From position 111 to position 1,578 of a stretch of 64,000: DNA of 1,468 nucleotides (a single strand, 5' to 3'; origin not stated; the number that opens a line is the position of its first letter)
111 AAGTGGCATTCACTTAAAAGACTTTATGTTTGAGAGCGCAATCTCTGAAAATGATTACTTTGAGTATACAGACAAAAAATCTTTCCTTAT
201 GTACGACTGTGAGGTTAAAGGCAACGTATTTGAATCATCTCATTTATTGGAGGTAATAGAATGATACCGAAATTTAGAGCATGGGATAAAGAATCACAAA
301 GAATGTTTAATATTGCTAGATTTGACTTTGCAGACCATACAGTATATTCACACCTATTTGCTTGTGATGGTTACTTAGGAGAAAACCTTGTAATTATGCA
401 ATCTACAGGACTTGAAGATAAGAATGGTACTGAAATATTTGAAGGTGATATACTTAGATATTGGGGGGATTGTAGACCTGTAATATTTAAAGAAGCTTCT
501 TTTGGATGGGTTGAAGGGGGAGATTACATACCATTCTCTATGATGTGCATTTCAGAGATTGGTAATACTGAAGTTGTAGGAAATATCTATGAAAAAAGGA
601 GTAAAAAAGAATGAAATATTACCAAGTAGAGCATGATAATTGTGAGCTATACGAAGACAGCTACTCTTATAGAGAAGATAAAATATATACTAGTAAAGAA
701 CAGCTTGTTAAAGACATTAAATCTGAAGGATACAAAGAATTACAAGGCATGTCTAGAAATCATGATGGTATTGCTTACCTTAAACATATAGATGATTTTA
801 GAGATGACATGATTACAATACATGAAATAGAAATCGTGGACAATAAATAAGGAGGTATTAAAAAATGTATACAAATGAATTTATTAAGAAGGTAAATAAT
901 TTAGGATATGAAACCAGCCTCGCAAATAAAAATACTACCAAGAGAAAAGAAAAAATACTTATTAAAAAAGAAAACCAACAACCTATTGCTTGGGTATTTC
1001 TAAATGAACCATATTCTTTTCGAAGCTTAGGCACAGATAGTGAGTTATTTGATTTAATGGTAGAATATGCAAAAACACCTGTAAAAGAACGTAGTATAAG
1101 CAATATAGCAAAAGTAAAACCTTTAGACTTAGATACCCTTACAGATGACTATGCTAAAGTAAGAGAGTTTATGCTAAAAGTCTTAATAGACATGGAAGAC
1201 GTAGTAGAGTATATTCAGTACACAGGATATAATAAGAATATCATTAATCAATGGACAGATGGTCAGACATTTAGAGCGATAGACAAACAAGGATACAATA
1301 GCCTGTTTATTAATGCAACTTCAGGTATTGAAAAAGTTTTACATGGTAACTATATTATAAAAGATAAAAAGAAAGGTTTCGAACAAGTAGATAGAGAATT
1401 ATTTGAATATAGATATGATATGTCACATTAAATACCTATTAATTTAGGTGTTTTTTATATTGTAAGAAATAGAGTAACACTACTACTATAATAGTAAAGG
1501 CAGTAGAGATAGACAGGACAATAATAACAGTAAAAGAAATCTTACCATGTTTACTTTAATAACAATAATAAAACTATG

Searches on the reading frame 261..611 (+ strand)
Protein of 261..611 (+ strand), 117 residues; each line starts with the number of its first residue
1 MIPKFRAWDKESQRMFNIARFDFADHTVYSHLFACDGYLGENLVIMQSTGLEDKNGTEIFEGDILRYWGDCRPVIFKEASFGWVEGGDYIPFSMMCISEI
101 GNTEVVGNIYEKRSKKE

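Call 92: search_protein_families(library=phrogs, proteins=[window:261-611:+], max_evalue=0.001)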
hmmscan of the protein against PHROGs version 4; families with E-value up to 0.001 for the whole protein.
window:261-611:+ (117 aa): 5 families
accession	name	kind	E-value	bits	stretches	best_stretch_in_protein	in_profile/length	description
phrog_98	-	unknown function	7e-36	124.7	1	1-112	26-146/208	-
phrog_9246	-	unknown function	2e-14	54.6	1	1-65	1-73/82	-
phrog_24347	-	unknown function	7.6e-11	42.7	1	1-112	131-237/245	-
phrog_8684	-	unknown function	7.5e-09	36.8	1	45-72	61-88/164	-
phrog_9107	-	unknown function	0.00027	21.6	1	5-65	11-79/209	-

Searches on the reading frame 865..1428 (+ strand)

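Call 92: search_protein_families(library=phrogs, proteins=[window:865-1428:+], max_evalue=0.001)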
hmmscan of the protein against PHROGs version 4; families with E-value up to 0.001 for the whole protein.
window:865-1428:+ (188 aa): 5 families
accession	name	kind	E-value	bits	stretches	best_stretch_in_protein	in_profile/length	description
phrog_17429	-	unknown function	3.3e-129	429.2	1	1-188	1-188/188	-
phrog_9042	-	unknown function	1.4e-33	116.9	1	1-99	1-100/136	-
phrog_419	-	unknown function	1.4e-11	45.4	1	98-185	35-121/300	-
phrog_3784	-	unknown function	8.9e-10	39.8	1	1-85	1-88/152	-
phrog_1810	-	unknown function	8.3e-07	30.2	1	113-186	16-91/166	-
